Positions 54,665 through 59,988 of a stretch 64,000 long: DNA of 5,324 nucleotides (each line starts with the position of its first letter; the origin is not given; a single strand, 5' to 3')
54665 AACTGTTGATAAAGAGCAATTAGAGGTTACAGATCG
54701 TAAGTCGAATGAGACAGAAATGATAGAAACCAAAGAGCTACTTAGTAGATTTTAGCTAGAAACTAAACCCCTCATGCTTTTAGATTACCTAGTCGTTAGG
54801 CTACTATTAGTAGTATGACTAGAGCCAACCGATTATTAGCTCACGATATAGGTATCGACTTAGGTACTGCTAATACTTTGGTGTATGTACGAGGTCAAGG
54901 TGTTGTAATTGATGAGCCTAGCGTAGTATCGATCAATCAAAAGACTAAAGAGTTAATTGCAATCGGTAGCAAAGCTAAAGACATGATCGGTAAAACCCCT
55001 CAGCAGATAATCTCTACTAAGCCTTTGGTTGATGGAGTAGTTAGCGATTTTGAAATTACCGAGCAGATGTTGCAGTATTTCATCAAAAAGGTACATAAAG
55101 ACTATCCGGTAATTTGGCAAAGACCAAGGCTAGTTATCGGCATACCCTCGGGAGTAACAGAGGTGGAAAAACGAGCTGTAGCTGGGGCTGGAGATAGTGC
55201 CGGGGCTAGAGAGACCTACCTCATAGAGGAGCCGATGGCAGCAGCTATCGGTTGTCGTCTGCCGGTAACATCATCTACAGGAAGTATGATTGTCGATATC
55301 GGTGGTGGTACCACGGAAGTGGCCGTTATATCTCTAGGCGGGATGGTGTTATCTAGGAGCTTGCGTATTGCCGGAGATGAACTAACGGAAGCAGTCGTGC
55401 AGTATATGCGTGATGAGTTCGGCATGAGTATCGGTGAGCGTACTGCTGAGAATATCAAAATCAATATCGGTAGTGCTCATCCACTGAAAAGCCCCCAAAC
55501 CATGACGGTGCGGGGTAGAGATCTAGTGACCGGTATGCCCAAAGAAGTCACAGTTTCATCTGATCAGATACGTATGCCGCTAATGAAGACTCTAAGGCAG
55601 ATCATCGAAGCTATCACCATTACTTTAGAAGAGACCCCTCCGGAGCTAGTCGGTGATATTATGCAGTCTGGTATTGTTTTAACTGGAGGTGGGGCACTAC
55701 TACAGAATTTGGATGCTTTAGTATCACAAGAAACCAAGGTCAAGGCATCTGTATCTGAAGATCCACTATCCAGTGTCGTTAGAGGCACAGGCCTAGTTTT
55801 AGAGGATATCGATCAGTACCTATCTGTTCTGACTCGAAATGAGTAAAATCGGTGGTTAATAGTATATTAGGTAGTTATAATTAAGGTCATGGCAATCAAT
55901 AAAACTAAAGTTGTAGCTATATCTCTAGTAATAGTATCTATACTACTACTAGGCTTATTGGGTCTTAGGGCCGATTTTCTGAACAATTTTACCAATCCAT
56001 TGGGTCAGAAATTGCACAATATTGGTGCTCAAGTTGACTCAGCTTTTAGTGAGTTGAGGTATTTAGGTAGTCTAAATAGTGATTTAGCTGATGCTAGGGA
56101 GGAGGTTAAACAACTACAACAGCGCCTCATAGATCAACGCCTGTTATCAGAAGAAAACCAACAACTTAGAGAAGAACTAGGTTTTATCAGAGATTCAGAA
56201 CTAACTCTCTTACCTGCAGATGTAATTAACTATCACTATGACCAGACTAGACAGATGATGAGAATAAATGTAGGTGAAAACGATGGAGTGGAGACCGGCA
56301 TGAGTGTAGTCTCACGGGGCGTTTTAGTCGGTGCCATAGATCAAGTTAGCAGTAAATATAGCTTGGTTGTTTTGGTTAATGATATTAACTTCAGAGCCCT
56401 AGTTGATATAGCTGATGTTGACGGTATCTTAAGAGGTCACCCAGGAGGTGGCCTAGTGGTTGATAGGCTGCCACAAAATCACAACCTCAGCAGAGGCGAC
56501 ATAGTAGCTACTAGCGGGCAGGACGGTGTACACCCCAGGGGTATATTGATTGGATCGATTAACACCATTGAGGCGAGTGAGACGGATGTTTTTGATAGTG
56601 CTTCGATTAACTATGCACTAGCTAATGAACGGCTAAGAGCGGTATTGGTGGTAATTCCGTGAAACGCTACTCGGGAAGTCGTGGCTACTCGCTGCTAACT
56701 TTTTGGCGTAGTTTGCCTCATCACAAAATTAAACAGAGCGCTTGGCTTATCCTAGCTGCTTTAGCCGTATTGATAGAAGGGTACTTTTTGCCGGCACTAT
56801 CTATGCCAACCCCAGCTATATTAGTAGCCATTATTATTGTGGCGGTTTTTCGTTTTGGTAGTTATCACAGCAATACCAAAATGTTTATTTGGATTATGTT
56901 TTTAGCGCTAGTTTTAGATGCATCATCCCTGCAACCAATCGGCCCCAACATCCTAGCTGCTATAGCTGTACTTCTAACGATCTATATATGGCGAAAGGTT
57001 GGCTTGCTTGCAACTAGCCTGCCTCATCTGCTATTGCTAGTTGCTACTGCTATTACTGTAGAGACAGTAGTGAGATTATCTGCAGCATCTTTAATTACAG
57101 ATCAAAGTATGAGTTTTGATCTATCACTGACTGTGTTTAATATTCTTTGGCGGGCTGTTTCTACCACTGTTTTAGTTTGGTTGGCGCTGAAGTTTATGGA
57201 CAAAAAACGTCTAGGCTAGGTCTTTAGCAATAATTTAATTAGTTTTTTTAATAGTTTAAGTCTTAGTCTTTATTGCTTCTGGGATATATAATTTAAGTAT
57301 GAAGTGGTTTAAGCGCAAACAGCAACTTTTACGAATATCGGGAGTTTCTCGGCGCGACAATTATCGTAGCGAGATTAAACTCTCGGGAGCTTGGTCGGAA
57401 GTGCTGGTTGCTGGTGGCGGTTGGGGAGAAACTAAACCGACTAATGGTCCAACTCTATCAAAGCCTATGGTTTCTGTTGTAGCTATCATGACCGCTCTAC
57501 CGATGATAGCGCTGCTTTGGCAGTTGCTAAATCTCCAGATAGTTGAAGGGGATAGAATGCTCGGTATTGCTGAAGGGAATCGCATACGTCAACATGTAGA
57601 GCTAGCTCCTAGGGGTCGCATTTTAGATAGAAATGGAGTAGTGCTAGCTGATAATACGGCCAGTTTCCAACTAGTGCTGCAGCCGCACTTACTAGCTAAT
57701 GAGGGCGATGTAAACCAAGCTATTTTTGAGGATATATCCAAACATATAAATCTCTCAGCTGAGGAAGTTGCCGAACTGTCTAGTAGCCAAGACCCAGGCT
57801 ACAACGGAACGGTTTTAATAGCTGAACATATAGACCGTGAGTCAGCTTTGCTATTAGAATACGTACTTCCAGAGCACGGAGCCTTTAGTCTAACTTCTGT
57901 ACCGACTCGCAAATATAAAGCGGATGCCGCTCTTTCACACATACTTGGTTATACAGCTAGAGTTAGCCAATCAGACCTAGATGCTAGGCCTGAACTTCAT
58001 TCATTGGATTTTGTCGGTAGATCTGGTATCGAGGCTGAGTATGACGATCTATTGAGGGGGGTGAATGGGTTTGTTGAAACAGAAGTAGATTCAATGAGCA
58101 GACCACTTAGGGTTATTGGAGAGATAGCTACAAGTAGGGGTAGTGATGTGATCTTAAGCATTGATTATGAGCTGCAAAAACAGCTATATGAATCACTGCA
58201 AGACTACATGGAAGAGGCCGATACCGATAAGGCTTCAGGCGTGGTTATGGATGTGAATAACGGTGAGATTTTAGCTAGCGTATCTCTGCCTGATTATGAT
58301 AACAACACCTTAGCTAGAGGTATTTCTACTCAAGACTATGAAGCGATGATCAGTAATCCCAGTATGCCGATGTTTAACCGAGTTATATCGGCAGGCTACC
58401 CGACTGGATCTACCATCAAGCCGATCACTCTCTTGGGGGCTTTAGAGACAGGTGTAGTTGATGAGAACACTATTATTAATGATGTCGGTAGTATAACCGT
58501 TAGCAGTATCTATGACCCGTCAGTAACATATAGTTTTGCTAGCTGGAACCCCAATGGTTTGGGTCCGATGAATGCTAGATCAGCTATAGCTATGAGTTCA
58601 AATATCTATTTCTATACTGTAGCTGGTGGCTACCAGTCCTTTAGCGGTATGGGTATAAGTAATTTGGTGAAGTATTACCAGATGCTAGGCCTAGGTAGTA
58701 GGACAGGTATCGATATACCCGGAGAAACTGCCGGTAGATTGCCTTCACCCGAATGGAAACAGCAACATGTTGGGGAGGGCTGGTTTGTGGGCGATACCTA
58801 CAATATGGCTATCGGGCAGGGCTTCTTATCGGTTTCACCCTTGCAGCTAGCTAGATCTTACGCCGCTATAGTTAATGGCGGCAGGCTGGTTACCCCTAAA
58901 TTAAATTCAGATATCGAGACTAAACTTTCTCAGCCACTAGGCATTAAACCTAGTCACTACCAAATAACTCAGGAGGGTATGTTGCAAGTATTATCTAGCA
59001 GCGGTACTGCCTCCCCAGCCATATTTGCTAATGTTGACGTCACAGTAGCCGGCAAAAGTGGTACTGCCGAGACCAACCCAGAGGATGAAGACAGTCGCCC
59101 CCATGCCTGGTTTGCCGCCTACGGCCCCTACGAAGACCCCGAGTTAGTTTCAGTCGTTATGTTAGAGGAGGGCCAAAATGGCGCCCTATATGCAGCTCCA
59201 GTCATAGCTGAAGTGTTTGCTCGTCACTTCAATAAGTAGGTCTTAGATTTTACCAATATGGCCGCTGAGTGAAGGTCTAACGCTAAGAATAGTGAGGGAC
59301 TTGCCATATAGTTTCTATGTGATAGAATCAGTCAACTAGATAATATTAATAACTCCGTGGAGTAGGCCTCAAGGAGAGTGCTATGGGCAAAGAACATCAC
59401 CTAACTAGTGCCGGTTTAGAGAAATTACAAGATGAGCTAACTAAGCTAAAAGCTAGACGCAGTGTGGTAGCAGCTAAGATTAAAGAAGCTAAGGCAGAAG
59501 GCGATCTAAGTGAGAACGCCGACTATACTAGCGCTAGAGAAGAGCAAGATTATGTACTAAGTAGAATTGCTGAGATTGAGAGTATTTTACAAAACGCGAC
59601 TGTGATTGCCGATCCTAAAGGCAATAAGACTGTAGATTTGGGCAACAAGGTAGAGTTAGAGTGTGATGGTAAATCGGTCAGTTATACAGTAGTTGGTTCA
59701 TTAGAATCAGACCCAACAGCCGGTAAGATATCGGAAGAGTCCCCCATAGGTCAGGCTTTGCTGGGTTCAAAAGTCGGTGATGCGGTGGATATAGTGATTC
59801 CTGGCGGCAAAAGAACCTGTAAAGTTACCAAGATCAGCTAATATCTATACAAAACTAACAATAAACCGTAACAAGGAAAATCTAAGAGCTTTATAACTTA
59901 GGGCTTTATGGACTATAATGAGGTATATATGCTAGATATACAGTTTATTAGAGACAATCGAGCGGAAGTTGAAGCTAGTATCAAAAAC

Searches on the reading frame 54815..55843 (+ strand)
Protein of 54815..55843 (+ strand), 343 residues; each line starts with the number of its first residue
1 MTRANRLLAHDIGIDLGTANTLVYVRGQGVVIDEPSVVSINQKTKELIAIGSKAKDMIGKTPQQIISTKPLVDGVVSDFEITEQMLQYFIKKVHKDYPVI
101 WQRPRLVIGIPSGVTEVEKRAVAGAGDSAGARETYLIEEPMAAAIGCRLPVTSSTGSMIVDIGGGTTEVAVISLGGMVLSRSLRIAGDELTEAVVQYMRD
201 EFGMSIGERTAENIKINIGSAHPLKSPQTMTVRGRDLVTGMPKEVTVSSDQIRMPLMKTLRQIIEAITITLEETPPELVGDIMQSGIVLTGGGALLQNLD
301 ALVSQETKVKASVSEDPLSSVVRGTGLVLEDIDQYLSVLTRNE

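Call 31: search_protein_families(library=pfam, proteins=[window:54815-55843:+], max_evalue=0.001)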
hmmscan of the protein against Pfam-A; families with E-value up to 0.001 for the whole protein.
window:54815-55843:+ (343 aa): 5 families
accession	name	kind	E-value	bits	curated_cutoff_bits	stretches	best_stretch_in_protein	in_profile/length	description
PF06723.19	MreB_Mbl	-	1.8e-136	454.8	27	1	10-335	2-325/327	MreB/Mbl protein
PF14450.12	FtsA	-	3.6e-12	47.2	31.8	1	159-315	2-111/127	Cell division protein FtsA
PF00012.26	HSP70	-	1.3e-10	40.6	20.6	1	106-207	136-243/599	Hsp70 protein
PF00022.25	Actin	-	9.3e-09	34.8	27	1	35-201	31-190/410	Actin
PF11104.14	PilM_2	-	5.8e-08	32.5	27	0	154-217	179-236/340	Type IV pilus assembly protein PilM;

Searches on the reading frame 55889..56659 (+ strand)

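Call 31: search_protein_families(library=pfam, proteins=[window:55889-56659:+], max_evalue=0.001)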
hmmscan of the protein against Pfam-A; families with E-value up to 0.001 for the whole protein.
window:55889-56659:+ (257 aa): 1 family
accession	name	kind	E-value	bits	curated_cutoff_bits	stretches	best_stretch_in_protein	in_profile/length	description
PF04085.20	MreC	-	1.9e-30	106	28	1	112-255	1-146/147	Rod shape-determining protein MreC, barrel core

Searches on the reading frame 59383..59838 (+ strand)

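Call 31: search_protein_families(library=pfam, proteins=[window:59383-59838:+], max_evalue=0.001)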
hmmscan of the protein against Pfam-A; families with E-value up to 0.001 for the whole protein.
window:59383-59838:+ (152 aa): 2 families
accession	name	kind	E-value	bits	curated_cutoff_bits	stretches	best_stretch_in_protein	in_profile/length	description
PF01272.25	GreA_GreB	-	1.3e-22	80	26.9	1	81-152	3-76/77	Transcription elongation factor, GreA/GreB, C-term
PF03449.20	GreA_GreB_N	-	1.7e-22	79.8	24.5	1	7-74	3-71/71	Transcription elongation factor, N-terminal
